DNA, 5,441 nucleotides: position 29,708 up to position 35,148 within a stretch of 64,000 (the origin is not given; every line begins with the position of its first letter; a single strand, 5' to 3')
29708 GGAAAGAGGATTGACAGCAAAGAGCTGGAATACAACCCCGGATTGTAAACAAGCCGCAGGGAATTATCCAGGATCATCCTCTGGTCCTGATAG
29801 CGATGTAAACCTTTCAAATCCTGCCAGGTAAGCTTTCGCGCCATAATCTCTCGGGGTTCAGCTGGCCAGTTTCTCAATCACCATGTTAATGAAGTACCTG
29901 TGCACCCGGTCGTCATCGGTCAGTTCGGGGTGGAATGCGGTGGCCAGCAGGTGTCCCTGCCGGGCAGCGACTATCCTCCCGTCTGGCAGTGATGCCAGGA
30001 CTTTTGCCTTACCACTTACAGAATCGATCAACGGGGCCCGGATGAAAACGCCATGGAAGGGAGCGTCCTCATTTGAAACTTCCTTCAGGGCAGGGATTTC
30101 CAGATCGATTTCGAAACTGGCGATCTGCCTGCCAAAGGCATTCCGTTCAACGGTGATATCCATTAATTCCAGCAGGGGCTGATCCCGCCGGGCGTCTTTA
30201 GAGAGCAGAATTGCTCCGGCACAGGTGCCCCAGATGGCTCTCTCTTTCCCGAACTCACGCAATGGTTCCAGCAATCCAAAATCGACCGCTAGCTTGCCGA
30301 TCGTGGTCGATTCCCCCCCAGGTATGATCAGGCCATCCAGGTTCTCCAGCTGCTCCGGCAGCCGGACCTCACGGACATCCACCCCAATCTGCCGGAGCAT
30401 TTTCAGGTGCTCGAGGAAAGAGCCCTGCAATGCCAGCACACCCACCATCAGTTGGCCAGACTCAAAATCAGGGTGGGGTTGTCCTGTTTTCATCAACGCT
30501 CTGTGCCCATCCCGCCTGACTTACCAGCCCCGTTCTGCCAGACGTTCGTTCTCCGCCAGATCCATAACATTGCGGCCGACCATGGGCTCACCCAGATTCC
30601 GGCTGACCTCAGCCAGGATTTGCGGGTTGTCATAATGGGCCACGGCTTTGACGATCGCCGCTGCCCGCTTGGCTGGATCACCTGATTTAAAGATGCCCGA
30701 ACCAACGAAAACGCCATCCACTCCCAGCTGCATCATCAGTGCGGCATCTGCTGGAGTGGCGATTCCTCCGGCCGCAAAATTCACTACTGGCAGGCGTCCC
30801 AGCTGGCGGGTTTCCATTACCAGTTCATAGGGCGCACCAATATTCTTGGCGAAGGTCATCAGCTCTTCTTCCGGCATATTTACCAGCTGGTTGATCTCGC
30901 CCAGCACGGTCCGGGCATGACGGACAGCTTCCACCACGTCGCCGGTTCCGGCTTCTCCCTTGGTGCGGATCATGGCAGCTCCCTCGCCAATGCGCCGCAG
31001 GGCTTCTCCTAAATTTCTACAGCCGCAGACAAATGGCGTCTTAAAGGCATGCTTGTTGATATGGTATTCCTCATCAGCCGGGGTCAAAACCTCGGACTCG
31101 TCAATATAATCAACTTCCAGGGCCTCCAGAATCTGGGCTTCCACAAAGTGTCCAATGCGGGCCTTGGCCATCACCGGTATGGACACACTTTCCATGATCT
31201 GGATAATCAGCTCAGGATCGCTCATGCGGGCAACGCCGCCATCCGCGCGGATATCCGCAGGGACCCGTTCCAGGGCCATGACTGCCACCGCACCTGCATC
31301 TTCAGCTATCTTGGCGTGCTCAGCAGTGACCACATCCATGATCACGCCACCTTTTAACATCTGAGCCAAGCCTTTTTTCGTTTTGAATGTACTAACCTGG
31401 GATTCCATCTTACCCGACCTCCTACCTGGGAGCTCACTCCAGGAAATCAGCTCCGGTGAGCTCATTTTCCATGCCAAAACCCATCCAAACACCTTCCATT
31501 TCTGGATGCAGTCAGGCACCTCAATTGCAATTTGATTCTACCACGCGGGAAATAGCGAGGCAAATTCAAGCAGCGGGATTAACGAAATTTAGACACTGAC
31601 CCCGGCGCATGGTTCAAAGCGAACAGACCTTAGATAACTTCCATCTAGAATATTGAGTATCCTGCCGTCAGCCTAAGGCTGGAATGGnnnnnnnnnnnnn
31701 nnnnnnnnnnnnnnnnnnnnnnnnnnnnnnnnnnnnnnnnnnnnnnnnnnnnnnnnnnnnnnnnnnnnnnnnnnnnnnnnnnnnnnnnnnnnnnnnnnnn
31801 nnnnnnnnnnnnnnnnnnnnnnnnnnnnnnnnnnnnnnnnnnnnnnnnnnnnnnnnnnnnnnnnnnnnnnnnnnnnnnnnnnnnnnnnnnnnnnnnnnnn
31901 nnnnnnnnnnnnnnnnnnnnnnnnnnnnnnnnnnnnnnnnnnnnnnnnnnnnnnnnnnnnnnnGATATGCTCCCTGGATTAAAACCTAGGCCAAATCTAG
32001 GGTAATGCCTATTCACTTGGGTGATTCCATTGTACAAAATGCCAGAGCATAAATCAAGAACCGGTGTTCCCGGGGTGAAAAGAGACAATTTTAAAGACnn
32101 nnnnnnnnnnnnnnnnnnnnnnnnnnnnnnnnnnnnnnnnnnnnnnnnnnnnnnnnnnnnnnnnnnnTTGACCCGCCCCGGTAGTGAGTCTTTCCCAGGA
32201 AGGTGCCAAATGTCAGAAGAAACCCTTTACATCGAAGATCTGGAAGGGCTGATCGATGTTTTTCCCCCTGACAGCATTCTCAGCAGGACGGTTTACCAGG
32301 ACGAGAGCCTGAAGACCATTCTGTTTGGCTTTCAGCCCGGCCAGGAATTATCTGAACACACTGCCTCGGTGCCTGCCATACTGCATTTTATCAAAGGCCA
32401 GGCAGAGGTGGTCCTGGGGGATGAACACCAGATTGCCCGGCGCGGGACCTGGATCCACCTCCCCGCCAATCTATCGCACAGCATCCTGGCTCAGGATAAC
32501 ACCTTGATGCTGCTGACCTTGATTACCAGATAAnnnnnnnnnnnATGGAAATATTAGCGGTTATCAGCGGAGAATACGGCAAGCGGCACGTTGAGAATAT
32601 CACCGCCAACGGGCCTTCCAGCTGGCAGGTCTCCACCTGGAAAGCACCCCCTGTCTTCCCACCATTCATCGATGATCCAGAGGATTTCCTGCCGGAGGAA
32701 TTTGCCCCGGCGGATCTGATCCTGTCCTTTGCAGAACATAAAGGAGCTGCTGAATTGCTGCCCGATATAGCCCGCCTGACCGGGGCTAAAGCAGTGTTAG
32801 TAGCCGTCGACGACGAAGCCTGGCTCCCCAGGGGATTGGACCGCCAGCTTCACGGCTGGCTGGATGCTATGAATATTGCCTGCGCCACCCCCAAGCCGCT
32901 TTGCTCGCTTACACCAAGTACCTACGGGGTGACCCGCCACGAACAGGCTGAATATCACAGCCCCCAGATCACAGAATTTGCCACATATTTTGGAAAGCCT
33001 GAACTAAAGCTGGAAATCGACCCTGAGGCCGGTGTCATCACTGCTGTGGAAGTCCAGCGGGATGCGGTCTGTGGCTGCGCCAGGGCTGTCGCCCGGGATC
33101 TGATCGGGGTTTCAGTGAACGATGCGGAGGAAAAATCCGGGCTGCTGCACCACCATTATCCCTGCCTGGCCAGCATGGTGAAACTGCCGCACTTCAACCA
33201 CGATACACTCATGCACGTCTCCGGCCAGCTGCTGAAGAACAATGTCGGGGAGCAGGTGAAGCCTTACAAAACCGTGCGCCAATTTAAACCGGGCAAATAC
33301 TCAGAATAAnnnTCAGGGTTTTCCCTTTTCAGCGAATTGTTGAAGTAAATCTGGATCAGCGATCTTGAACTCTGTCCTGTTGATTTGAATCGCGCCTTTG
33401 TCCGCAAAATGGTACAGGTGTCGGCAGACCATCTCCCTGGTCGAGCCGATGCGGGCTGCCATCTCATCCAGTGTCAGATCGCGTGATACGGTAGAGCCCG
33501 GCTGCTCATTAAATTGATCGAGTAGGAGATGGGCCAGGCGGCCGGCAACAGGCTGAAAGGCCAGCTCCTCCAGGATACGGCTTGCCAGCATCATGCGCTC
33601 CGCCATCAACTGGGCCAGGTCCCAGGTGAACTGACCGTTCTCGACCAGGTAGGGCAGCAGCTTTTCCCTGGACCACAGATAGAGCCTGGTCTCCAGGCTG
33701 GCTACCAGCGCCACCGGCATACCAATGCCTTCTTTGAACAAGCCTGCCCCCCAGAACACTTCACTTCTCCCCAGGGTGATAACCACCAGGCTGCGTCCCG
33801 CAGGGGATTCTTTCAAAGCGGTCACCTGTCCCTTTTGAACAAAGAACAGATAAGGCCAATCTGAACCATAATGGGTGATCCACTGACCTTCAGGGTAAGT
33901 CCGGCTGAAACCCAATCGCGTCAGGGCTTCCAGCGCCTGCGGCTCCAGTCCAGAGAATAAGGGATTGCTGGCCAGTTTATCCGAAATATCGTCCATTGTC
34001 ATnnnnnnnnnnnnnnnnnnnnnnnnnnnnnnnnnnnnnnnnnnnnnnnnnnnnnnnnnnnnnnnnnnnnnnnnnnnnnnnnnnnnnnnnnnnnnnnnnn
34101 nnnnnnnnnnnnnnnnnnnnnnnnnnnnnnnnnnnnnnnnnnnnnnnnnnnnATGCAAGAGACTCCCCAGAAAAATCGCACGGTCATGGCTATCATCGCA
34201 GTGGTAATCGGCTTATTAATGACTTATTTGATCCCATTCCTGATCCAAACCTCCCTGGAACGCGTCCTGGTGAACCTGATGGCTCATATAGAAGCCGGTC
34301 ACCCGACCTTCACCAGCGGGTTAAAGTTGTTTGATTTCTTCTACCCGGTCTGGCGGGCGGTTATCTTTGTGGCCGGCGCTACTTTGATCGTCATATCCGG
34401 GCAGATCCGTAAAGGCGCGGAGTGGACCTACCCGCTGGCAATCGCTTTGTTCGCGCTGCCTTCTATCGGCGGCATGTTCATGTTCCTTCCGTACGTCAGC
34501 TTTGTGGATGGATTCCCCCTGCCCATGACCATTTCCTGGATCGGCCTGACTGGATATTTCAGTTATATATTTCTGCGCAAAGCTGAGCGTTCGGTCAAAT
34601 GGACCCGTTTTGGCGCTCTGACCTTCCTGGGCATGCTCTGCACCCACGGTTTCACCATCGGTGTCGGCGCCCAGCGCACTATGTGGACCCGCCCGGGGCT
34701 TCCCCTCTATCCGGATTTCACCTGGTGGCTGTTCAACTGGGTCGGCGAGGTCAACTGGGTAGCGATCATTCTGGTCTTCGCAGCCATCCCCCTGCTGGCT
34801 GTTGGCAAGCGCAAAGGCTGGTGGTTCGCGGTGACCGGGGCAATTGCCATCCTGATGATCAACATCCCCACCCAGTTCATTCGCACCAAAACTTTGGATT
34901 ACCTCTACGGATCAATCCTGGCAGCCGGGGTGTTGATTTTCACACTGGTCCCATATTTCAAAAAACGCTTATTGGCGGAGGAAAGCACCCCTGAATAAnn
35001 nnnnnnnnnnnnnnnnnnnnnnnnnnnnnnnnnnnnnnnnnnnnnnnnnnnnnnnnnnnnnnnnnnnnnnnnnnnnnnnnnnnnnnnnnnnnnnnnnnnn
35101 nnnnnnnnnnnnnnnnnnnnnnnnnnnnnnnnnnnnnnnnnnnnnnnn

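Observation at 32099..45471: Crp/Fnr-bracketed ~13 kb island of uncharacterised polytopic membrane proteins plus heme/Fe-S modules: candidate novel membrane redox system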

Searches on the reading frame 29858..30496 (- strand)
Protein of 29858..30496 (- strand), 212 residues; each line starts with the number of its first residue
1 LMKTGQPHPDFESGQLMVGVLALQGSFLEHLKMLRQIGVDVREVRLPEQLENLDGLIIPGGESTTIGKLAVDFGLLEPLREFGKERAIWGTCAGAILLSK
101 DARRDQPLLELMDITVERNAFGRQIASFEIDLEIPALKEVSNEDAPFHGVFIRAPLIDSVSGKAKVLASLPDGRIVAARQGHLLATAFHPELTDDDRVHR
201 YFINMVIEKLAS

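Call 18: search_protein_families(library=pfam, max_evalue=0.0001, proteins=[window:29858-30496:-])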
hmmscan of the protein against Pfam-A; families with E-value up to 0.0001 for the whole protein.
window:29858-30496:- (212 aa): 2 families
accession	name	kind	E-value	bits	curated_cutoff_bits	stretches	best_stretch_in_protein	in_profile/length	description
PF01174.25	SNO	-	2.8e-60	203.9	27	1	20-207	1-187/188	SNO glutamine amidotransferase family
PF07685.20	GATase_3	-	9e-06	25.9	27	1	29-128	14-126/196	CobB/CobQ-like glutamine amidotransferase domain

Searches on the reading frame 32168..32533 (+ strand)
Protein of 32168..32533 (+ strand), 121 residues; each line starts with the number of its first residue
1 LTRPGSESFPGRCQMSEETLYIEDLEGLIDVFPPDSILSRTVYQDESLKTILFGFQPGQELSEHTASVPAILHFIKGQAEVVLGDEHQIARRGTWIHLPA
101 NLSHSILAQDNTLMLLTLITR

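Call 5: search_protein_families(library=pfam, max_evalue=0.01, proteins=[window:32168-32533:+])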
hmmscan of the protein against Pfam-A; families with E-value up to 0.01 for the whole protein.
window:32168-32533:+ (121 aa): 2 families
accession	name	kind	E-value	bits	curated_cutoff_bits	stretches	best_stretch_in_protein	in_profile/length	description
PF07883.17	Cupin_2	-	3.2e-06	27.2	27.2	1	52-112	2-62/70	Cupin domain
PF12973.13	Cupin_7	-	0.00074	19.7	27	1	45-116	30-98/105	ChrR Cupin-like domain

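Call 104: search_protein_families(library=ncbifam, max_evalue=0.01, proteins=[window:32210-32533:+])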
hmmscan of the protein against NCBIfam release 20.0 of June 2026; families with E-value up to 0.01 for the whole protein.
window:32210-32533:+ (107 aa): 0 families

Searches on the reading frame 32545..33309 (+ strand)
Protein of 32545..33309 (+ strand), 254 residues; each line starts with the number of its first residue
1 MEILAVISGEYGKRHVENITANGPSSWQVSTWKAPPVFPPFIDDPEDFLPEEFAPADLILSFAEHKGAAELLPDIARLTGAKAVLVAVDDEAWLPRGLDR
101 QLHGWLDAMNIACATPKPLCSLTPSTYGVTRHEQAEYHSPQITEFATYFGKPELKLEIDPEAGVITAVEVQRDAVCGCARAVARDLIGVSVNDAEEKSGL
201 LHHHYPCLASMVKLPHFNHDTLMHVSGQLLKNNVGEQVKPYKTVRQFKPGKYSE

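Call 5: search_protein_families(library=pfam, max_evalue=0.01, proteins=[window:32545-33309:+])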
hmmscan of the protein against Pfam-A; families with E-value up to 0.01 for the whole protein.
window:32545-33309:+ (254 aa): 1 family
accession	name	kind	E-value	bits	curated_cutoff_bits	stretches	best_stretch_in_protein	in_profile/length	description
PF02593.20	DUF166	-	8.7e-48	163.2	24.4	1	6-236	3-217/221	Domain of unknown function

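Call 104: search_protein_families(library=ncbifam, max_evalue=0.01, proteins=[window:32545-33309:+])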
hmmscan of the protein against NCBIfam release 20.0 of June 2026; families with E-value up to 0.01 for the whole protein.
window:32545-33309:+ (254 aa): 1 family
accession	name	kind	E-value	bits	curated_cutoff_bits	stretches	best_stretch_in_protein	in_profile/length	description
NF041372.1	DUF166_seleno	equivalog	7.1e-17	61.8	200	2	141-233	108-197/203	DUF166 family (seleno)protein DfsP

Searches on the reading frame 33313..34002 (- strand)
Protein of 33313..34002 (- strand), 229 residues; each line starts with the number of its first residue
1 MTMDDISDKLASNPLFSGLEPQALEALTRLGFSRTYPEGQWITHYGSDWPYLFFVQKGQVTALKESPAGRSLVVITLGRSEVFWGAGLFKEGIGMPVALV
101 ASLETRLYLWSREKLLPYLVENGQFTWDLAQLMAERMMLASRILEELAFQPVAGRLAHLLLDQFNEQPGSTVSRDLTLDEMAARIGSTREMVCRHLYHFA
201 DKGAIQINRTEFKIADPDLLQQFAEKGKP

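Call 5: search_protein_families(library=pfam, max_evalue=0.01, proteins=[window:33313-34002:-])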
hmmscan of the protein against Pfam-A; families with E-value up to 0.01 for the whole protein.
window:33313-34002:- (229 aa): 2 families
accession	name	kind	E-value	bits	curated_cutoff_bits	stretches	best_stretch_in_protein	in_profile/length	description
PF13545.12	HTH_Crp_2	-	2.2e-13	50.4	27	1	154-222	1-69/70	Crp-like helix-turn-helix domain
PF00027.35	cNMP_binding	-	5.1e-08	33.2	27.5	1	34-117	2-84/89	Cyclic nucleotide-binding domain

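Call 104: search_protein_families(library=ncbifam, max_evalue=0.01, proteins=[window:33313-34002:-])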
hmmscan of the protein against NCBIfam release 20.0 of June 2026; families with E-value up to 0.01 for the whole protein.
window:33313-34002:- (229 aa): 8 families
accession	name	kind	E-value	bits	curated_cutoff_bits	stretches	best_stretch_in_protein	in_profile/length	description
NF008732.0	PRK11753.1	equivalog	5.9e-16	58.6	266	1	22-208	14-204/214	cAMP-activated global transcriptional regulator CRP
NF006901.0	PRK09392.1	equivalog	2.6e-12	46.6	211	1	8-225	7-222/236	transcriptional activator FtrB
TIGR03697.1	NtcA_cyano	equivalog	9.5e-06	25.5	244.95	1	113-222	76-191/193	global nitrogen regulator NtcA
NF050815.1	TransActFtrBCaul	equivalog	0.00037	19.8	300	1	10-225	11-224/251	transcriptional activator FtrB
NF041163.2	encap_f2b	equivalog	0.00072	18.8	400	1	6-119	69-183/450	family 2B encapsulin nanocompartment shell protein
NF045989.1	TransRegFnrLRhodb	equivalog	0.0013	18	300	0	168-220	178-231/245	transcriptional regulator FnrL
NF010499.0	PRK13918.1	equivalog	0.0024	17.4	274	1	140-226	112-203/205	CRP/FNR family transcriptional regulator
NF053664.1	TransRegPtrACyano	equivalog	0.0092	15.3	300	0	120-209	90-184/196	Crp/Fnr family transcriptional regulator PtrA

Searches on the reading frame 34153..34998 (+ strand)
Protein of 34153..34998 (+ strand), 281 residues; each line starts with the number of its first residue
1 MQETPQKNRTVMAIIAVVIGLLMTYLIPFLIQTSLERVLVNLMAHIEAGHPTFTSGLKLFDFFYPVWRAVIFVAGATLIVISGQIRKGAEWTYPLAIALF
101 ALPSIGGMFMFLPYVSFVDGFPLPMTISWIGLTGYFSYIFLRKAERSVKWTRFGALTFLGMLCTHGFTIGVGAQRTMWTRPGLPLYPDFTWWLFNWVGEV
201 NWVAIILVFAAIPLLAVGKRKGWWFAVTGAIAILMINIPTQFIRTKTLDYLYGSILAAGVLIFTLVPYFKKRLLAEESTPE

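Call 5: search_protein_families(library=pfam, max_evalue=0.01, proteins=[window:34153-34998:+])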
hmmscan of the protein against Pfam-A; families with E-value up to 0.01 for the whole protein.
window:34153-34998:+ (281 aa): 1 family
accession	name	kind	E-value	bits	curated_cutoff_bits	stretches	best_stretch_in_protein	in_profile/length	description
PF23636.1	DUF7144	-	0.0007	20.2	27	1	53-116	31-93/115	Domain of unknown function (DUF7144)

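Call 6: search_protein_families(library=ncbifam, max_evalue=0.01, proteins=[window:34153-34998:+])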
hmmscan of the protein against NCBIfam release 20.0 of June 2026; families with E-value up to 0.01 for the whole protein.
window:34153-34998:+ (281 aa): 0 families
